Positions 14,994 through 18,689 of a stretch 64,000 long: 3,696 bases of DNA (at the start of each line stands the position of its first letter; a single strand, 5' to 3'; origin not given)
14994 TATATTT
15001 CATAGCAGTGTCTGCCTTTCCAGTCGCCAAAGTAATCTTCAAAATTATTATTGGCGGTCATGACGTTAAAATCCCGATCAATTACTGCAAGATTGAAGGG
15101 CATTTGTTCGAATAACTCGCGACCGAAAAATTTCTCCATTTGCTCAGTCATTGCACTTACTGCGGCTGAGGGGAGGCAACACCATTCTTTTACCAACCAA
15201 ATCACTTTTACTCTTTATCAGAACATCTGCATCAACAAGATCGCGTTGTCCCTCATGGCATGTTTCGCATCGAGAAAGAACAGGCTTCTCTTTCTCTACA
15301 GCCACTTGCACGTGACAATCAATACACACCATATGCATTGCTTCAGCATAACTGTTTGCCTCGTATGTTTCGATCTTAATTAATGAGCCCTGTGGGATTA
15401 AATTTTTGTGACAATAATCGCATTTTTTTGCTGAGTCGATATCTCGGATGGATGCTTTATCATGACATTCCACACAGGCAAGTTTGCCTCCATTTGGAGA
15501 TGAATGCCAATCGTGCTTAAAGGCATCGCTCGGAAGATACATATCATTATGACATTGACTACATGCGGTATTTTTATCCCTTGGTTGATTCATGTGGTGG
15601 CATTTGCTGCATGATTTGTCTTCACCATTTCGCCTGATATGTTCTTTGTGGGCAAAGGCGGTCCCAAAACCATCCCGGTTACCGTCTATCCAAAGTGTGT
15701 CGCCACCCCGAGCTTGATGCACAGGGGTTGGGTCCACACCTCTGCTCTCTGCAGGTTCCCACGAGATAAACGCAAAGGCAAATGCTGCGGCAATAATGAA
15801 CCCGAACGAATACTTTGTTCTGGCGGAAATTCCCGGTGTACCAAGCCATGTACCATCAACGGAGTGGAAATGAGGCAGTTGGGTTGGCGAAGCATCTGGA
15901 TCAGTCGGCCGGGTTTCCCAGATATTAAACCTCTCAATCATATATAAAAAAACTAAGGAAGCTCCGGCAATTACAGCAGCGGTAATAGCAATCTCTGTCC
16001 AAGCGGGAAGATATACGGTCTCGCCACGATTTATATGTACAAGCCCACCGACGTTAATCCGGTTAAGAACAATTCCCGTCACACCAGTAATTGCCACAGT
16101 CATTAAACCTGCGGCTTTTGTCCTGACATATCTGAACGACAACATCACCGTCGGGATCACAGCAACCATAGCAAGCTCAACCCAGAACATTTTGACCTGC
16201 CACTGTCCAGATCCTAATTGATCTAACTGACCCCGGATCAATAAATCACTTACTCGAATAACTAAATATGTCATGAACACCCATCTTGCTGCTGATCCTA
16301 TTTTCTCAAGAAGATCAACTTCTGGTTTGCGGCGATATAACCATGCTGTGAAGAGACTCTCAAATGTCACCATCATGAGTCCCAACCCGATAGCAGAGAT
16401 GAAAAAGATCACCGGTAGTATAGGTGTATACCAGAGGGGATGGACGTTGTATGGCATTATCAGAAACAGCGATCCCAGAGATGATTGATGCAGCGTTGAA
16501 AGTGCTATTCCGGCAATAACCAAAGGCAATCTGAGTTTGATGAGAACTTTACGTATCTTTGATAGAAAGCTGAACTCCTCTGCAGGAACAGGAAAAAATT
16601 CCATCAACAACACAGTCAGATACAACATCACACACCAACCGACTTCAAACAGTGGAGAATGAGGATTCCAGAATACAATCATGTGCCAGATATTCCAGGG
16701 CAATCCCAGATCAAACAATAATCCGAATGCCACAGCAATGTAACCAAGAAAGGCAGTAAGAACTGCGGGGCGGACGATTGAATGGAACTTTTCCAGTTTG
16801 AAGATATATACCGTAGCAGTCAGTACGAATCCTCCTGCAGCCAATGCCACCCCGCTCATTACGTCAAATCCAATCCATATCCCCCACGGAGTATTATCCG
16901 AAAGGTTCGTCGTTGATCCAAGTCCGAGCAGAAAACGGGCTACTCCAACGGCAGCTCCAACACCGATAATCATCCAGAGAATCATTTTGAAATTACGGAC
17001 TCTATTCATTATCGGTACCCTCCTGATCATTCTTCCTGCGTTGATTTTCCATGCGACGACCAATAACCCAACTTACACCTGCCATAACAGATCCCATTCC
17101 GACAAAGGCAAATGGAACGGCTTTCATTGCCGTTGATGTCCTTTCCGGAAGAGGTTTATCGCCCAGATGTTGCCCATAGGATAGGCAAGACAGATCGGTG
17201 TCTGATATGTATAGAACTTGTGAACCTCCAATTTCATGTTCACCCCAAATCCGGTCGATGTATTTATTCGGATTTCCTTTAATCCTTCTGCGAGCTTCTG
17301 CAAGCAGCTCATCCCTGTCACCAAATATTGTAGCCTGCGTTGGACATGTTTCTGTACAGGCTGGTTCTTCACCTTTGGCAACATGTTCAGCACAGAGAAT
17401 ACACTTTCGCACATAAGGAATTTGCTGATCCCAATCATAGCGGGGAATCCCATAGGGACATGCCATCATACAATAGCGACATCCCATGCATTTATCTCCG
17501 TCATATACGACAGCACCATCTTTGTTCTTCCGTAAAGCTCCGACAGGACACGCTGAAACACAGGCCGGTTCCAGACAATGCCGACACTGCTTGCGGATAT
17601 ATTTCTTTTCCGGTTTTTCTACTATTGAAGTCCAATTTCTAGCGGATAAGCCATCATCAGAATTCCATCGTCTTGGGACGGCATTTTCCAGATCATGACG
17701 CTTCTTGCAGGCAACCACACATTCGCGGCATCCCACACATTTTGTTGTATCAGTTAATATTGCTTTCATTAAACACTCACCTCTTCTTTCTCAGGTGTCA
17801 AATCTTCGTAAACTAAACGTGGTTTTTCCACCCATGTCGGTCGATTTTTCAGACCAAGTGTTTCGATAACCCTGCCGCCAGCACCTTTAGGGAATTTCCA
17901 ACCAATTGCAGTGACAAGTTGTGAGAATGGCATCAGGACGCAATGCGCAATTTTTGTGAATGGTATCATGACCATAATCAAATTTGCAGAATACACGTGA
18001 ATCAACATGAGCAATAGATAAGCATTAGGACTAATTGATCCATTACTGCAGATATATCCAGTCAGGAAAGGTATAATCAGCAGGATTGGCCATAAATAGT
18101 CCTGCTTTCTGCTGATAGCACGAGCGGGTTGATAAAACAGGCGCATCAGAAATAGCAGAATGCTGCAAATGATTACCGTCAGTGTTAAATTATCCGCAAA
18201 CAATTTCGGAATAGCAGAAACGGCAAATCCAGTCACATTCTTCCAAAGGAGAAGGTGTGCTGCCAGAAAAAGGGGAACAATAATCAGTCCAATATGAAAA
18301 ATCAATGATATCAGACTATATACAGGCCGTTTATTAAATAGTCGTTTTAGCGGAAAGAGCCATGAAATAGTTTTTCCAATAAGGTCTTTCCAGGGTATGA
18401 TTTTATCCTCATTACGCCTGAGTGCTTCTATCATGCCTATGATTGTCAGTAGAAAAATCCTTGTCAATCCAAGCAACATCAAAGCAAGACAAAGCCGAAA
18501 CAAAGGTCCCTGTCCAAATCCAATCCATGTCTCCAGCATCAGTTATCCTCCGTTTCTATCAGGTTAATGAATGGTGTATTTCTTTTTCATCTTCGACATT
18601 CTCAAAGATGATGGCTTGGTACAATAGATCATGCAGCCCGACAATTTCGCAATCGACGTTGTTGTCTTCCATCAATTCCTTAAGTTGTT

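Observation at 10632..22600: Sigma-54-driven 12-gene operon: a DsrMKJOP/Hmc-type membrane redox module packaged with its own sensors and NifX-like/CGGC small proteins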

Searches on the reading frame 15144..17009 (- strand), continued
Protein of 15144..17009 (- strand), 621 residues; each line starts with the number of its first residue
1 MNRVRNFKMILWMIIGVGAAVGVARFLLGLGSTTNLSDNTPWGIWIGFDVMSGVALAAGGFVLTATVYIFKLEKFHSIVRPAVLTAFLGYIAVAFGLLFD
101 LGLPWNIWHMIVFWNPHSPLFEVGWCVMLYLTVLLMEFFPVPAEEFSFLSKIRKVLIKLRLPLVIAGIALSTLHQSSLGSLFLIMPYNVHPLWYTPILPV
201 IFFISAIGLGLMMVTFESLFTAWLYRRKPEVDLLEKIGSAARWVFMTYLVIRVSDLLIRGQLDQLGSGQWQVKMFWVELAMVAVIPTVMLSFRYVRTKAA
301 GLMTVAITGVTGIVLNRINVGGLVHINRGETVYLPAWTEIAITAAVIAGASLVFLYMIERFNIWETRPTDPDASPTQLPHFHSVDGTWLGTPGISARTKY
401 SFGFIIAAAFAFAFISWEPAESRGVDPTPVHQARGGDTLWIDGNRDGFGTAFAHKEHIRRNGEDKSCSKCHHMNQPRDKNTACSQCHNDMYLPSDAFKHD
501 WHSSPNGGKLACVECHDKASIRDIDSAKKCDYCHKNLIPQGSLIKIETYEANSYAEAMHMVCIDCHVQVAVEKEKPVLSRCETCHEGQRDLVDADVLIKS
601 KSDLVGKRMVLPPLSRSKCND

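Call 44: search_solved_structures(query=window:15144-17009:-, max_evalue=0.001)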
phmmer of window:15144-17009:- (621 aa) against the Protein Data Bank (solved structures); distinct sequences matched with E-value up to 0.001: 0.

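Call 63: search_protein_families(library=pfam, proteins=[L030:669-2534:+, L030:2531-4336:+, L030:4727-5959:+, L030:6287-6637:+, L030:12449-13579:+, L030:14073-15290:+, L030:15348-16430:+, L030:16807-18237:+, L030:18316-20001:+, L030:20650-21165:+], max_evalue=0.0001)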
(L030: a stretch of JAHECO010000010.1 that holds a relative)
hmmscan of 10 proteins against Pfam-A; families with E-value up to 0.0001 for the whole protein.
L030:669-2534:+ (621 aa): 1 family
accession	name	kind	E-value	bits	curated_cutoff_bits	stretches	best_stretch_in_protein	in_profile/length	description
PF01074.27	Glyco_hydro_38N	-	9.4e-22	78.1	25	1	379-525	1-147/270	Glycosyl hydrolases family 38 N-terminal domain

L030:2531-4336:+ (601 aa): 2 families
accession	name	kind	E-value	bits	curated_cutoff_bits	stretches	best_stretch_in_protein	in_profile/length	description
PF17677.7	Glyco_hydro38C2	-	5.5e-10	39.7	22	1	527-598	2-72/72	Glycosyl hydrolases family 38 C-terminal beta sandwich domain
PF07748.19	Glyco_hydro_38C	-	3e-09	37.9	25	1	239-425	2-175/206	Glycosyl hydrolases family 38 C-terminal domain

L030:4727-5959:+ (410 aa): 2 families
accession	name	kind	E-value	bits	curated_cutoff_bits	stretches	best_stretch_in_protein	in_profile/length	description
PF03051.21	Peptidase_C1_2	-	4.7e-12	45.9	22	1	228-404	238-419/438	Peptidase C1-like family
PF00112.29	Peptidase_C1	-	7.1e-10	39.8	20.7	1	71-281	2-204/220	Papain family cysteine protease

L030:6287-6637:+ (116 aa): 0 families

L030:12449-13579:+ (376 aa): 1 family
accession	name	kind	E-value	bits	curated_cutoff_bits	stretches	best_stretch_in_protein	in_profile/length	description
PF03811.18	Zn_ribbon_InsA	-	5.7e-07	29.6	26.1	1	15-45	5-35/35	InsA N-terminal domain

L030:14073-15290:+ (405 aa): 2 families
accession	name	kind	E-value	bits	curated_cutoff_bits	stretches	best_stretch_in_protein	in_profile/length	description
PF01077.27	NIR_SIR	-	6.2e-37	126.9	27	1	155-369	1-151/158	Nitrite and sulphite reductase 4Fe-4S domain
PF03460.22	NIR_SIR_ferr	-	1.4e-10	41.2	24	1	84-147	7-68/69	Nitrite/Sulfite reductase ferredoxin-like half domain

L030:15348-16430:+ (360 aa): 3 families
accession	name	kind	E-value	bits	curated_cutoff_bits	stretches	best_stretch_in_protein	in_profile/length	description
PF01077.27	NIR_SIR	-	2.1e-38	131.7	27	1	120-339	2-156/158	Nitrite and sulphite reductase 4Fe-4S domain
PF03460.22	NIR_SIR_ferr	-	2.6e-12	46.7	24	1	48-111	4-68/69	Nitrite/Sulfite reductase ferredoxin-like half domain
PF12838.12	Fer4_7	-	9.7e-05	23.2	27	1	212-250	9-50/52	4Fe-4S dicluster domain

L030:16807-18237:+ (476 aa): 4 families
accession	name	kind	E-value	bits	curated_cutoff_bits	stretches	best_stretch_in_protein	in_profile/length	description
PF07685.20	GATase_3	-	2.1e-35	122.6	27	1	259-450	1-194/196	CobB/CobQ-like glutamine amidotransferase domain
PF13500.12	AAA_26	-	1.5e-17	64.5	27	1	88-184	102-191/198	AAA domain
PF01656.29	CbiA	-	2.2e-17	63.6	25.4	1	9-195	1-123/125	CobQ/CobB/MinD/ParA nucleotide binding domain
PF01174.25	SNO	-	4.4e-05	23.9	27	1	298-375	32-107/188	SNO glutamine amidotransferase family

L030:18316-20001:+ (561 aa): 16 families
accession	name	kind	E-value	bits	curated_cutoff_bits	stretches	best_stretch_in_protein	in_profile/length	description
PF07992.20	Pyr_redox_2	-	8.7e-28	98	26.1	1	141-427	2-288/291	Pyridine nucleotide-disulphide oxidoreductase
PF14691.11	Fer4_20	-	3.4e-19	69.2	25.8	1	37-127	28-112/113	Dihydroprymidine dehydrogenase domain II, 4Fe-4S cluster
PF00070.33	Pyr_redox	-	6.8e-15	55.8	22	1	271-343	1-78/82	Pyridine nucleotide-disulphide oxidoreductase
PF13738.12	Pyr_redox_3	-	2e-11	44.2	30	1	267-304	162-199/305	Pyridine nucleotide-disulphide oxidoreductase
PF13450.12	NAD_binding_8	-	3.1e-11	43.8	21.9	1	144-178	1-35/68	NAD(P)-binding Rossmann-like domain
PF12831.13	FAD_oxidored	-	9.6e-10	38.7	27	1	142-180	2-40/416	FAD dependent oxidoreductase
PF01266.30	DAO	-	9.7e-10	38.9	27.9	1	141-175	1-35/353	FAD dependent oxidoreductase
PF01262.27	AlaDh_PNT_C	-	2.1e-07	31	23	0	270-304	29-63/214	Alanine dehydrogenase/PNT, C-terminal domain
PF03486.20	HI0933_like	-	3.1e-07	30.5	50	1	141-176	2-37/244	HI0933-like protein Rossmann domain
PF01946.23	Thi4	-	4.5e-07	29.8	26.2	1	141-177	19-56/235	Thi4 family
PF01134.28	GIDA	-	1.5e-06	28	22.1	0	141-168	1-28/391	Glucose inhibited division protein A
PF01494.25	FAD_binding_3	-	2.2e-06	27.6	22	0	141-172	3-34/349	FAD binding domain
PF13241.12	NAD_binding_7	-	7.7e-06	26.9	22.1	0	269-380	7-70/104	Putative NAD(P)-binding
PF01593.30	Amino_oxidase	-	8e-06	25.8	19.8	1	150-176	2-28/443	Flavin containing amine oxidoreductase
PF00890.30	FAD_binding_2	-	1.3e-05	25.1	20.4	1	142-173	2-33/414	FAD binding domain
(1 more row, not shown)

L030:20650-21165:+ (171 aa): 1 family
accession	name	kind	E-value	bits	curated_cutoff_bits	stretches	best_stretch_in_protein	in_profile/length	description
PF14361.12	RsbRD_N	-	8.9e-19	68.6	24.3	1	5-107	1-103/104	RsbT co-antagonist protein rsbRD N-terminal domain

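Call 92: predict_structure(alignment_id=A1)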
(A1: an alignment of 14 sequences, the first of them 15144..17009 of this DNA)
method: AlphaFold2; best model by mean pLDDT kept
length: 621 residues; sequences in the alignment: 14
mean_pLDDT: 54.1   pTM: 0.51
mean pLDDT of the five models: 54.1, 53.4, 51.5, 51.4, 49.7
residues with pLDDT >= 90: 16; 70-90: 142; 50-70: 163; < 50: 300
segments of 3 or more residues with pLDDT < 50: 29-49, 99-125, 176-188, 321-333, 365-391, 417-516, 527-570, 574-621
pLDDT, mean of each block of 10 residues (from residue 1): 74 84 60 44 46 59 63 67 60 53 39 40 50 53 55 62 58 48 42 68 78 83 76 86 91 85 76 79 90 88 86 65 40 56 71 69 43 37 32 57 81 56 26 28 27 40 38 32 32 30 30 44 46 40 39 41 44 46 28 32 28 29 33
secondary structure, 60 per line:
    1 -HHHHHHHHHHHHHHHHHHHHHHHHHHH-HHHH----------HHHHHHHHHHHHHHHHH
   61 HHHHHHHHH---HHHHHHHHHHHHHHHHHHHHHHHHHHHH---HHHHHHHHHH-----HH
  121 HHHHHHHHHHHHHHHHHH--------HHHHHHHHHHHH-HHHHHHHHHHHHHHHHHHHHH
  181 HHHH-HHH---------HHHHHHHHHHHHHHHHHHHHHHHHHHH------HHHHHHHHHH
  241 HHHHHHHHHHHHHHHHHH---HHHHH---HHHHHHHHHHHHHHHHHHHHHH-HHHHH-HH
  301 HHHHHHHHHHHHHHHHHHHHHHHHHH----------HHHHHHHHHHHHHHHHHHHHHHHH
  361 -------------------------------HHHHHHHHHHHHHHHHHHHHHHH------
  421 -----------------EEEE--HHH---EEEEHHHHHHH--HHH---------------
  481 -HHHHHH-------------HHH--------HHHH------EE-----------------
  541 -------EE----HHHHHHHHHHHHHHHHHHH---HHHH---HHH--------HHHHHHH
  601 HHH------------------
elements in order: H2-28 H30-33 H44-69 H73-100 H104-113 H119-138 H147-158 H160-184 H198-224 H231-258 H262-266 H270-291 H293-297 H299-326 H337-360 H392-414 E438-441 E450-453 H454-460 H482-487 H512-515 H554-572 H576-579 H594-603

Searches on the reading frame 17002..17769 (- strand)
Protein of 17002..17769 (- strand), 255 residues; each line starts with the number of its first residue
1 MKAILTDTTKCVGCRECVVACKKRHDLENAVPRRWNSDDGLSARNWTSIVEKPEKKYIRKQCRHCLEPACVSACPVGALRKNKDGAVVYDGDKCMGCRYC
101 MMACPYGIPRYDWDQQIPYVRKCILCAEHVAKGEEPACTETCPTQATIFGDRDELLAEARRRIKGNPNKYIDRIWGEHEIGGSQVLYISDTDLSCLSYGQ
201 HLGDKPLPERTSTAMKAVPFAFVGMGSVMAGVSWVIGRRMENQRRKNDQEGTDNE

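Call 4: search_protein_families(library=pfam, proteins=[window:17002-17769:-], max_evalue=0.01)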
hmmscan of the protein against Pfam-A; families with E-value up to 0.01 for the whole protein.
window:17002-17769:- (255 aa): 13 families
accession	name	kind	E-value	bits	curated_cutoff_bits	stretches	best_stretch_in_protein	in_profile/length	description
PF13247.11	Fer4_11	-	2.7e-25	88.9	26.2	1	56-152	4-100/100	4Fe-4S dicluster domain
PF12838.12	Fer4_7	-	2.3e-14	54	27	2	61-108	1-52/52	4Fe-4S dicluster domain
PF13187.11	Fer4_9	-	2.6e-13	50.2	27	2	93-146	1-51/52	4Fe-4S dicluster domain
PF12837.12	Fer4_6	-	1.6e-12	47.2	25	2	87-108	2-23/24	4Fe-4S binding domain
PF12797.12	Fer4_2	-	1.5e-11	43.9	24.5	2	86-106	2-22/22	4Fe-4S binding domain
PF00037.32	Fer4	-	1.7e-11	43.8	21.1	2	87-108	1-22/24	4Fe-4S binding domain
PF13237.11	Fer4_10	-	9.6e-11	41.9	25.5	3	57-105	4-53/53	4Fe-4S dicluster domain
PF14697.11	Fer4_21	-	7.3e-06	26.5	35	1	60-105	6-52/59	4Fe-4S dicluster domain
PF12798.12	Fer4_3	-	2e-05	25.5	27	0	94-108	1-15/15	4Fe-4S binding domain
PF12800.12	Fer4_4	-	8e-05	23.1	24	0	92-107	2-17/17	4Fe-4S binding domain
PF13484.11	Fer4_16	-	8.8e-05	23.6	30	0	91-106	50-65/66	4Fe-4S double cluster binding domain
PF25160.1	LdpA_Fe-S-bd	-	0.0011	19.1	27.6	0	65-107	5-41/49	LdpA Fe-S cluster-binding domain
PF13534.11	Fer4_17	-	0.0095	16.9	22.2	0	93-107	45-59/61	4Fe-4S dicluster domain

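Call 22: search_protein_families(library=ncbifam, proteins=[window:17002-17769:-], max_evalue=0.01)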
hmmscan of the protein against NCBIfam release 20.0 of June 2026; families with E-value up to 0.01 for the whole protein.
window:17002-17769:- (255 aa): 59 families (the best 25 are shown)
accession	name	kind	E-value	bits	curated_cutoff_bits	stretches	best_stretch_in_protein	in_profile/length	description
NF045715.1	sulf_resp_HmcB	equivalog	2.7e-73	246.8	420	1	2-250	37-295/307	sulfate respiration complex iron-sulfur protein HmcB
NF008134.0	PRK10882.1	equivalog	3.2e-62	210.5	263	1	4-250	41-326/329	hydrogenase 2 operon protein HybA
TIGR02951.1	DMSO_dmsB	equivalog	2.4e-38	131.7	214.1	1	6-157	6-158/161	DMSO/selenate family reductase complex B subunit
TIGR01582.1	FDH-beta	equivalog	1.3e-37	129.5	334.7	1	3-231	23-264/283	formate dehydrogenase subunit beta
NF045797.1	DsrO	equivalog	1.6e-33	116.1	200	1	3-169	45-219/235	sulfate reduction electron transfer complex DsrMKJOP subunit DsrO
TIGR03149.1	cyt_nit_nrfC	equivalog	4.6e-28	98.1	377.6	1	3-167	40-199/225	cytochrome c nitrite reductase Fe-S protein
NF041715.1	arsenate_red_ArrB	equivalog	1.6e-27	96.5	450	2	5-111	6-106/233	arsenate respiratory reductase iron-sulfur subunit ArrB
NF011569.0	PRK14993.1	equivalog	1.9e-25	89.8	416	1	3-155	45-191/244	tetrathionate reductase subunit TtrB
NF038355.1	FDH3_beta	equivalog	9e-25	87.7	240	1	4-127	5-122/180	formate dehydrogenase FDH3 subunit beta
TIGR03478.1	DMSO_red_II_bet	subfamily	1.9e-24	86.2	480.7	2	56-154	125-222/321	DMSO reductase family type II enzyme, iron-sulfur subunit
NF041782.1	mnquin_red_QrcC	equivalog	1.5e-22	80.5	400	1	5-115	4-123/239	menaquinone reductase iron-sulfur cluster-binding subunit QrcC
NF009408.0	PRK12769.1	equivalog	2.7e-22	78.6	1003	1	3-163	4-158/659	formate-dependent uric acid utilization protein AegA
NF042979.1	EthbenzDh_ebdB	equivalog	5.6e-22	78.1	740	1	36-164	131-254/354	ethylbenzene dehydrogenase subunit beta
NF009451.0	PRK12809.1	equivalog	9.6e-21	73.7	1154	1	2-155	3-142/639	formate-dependent uric acid utilization protein YgfT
NF007658.0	PRK10330.1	equivalog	3.2e-18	65.8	260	2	3-108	4-103/181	electron transport protein HydN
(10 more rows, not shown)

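Call 45: search_solved_structures(query=window:17002-17769:-, max_evalue=1e-10)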
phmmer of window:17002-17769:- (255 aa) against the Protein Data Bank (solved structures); distinct sequences matched with E-value up to 1e-10: 19.
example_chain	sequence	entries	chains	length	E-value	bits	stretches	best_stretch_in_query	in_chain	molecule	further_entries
1kqf_B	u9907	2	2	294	2.4e-35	125.3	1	4-232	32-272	FORMATE DEHYDROGENASE, NITRATE-INDUCIBLE, IRON-SULFUR SUBUNIT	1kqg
2vpw_B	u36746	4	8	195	9.1e-28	100.4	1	3-164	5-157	NRFC PROTEIN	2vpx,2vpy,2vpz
6cz7_B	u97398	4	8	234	3.1e-25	92.1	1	4-111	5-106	4Fe-4S ferredoxin, iron-sulfur binding domain protein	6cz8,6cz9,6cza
2ivf_B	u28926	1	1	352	1.1e-24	90.3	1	52-164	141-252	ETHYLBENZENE DEHYDROGENASE BETA-SUBUNIT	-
4ydd_B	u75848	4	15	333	2.4e-21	79.4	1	56-163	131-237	DMSO reductase family type II enzyme, iron-sulfur subunit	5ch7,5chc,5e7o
1q16_B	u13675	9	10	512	4.8e-21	78.4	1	52-147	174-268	Respiratory nitrate reductase 1 beta chain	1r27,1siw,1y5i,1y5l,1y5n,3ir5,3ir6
9vap_B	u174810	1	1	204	5.9e-21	78.1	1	4-117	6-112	4Fe-4S dicluster domain-containing protein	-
1y4z_B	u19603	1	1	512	3.8e-20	75.4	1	52-147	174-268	Respiratory nitrate reductase 1 beta chain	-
3egw_B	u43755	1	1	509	4.5e-20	75.2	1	52-147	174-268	Respiratory nitrate reductase 1 beta chain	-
30gj_B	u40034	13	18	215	1.4e-19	73.5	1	3-177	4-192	Formate dehydrogenase, beta subunit, putative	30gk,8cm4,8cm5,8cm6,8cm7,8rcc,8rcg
8rc8_B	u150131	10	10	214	1.5e-19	73.5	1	3-177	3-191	Formate dehydrogenase, beta subunit, putative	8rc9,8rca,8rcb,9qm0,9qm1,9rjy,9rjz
6sdr_B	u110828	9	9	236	2e-19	73.1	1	3-177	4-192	Formate dehydrogenase, beta subunit, putative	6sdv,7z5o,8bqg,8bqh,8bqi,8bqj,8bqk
7qv7_B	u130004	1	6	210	8.1e-16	61.2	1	5-111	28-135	Hydrogen dependent carbon dioxide reductase subunit HycB4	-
9mqx_E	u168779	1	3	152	2.4e-15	59.7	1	3-160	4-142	Fe-S-cluster-containing hydrogenase subunit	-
1h0h_B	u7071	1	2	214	4.6e-15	58.8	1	2-165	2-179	FORMATE DEHYDROGENASE SUBUNIT BETA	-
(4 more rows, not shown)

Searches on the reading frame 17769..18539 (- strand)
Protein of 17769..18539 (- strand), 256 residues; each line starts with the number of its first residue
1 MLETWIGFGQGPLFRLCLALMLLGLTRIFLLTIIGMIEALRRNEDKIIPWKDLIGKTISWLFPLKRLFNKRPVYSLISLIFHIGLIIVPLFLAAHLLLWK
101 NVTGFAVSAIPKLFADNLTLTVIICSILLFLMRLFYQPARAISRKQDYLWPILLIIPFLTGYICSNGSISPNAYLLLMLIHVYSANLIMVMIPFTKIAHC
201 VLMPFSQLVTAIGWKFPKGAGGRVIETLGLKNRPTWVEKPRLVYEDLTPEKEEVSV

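Call 4: search_protein_families(library=pfam, proteins=[window:17769-18539:-], max_evalue=0.01)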
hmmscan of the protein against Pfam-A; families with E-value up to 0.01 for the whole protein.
window:17769-18539:- (256 aa): 1 family
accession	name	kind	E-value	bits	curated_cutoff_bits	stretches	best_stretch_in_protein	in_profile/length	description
PF02665.19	Nitrate_red_gam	-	0.00024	21.2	22.9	0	178-209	177-208/217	Nitrate reductase gamma subunit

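Call 22: search_protein_families(library=ncbifam, proteins=[window:17769-18539:-], max_evalue=0.01)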
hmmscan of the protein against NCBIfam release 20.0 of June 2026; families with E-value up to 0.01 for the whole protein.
window:17769-18539:- (256 aa): 3 families
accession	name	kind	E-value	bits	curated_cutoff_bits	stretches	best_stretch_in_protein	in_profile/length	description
NF045716.1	sulf_resp_HmcE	equivalog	2.7e-32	112.2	275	1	10-208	6-205/226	sulfate respiration complex protein HmcE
NF045723.1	memb_anch_TmcC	equivalog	1.2e-31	110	240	1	8-207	6-202/218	TmcC family electron transfer complex membrane anchor subunit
NF038018.1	qmoC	equivalog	0.0048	16.4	300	1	79-201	228-352/360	quinone-interacting membrane-bound oxidoreductase complex subunit QmoC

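Call 46: search_solved_structures(query=window:17769-18539:-, max_evalue=0.1, show_alignments=1)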
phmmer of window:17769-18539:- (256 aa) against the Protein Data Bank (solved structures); distinct sequences matched with E-value up to 0.1: 0.
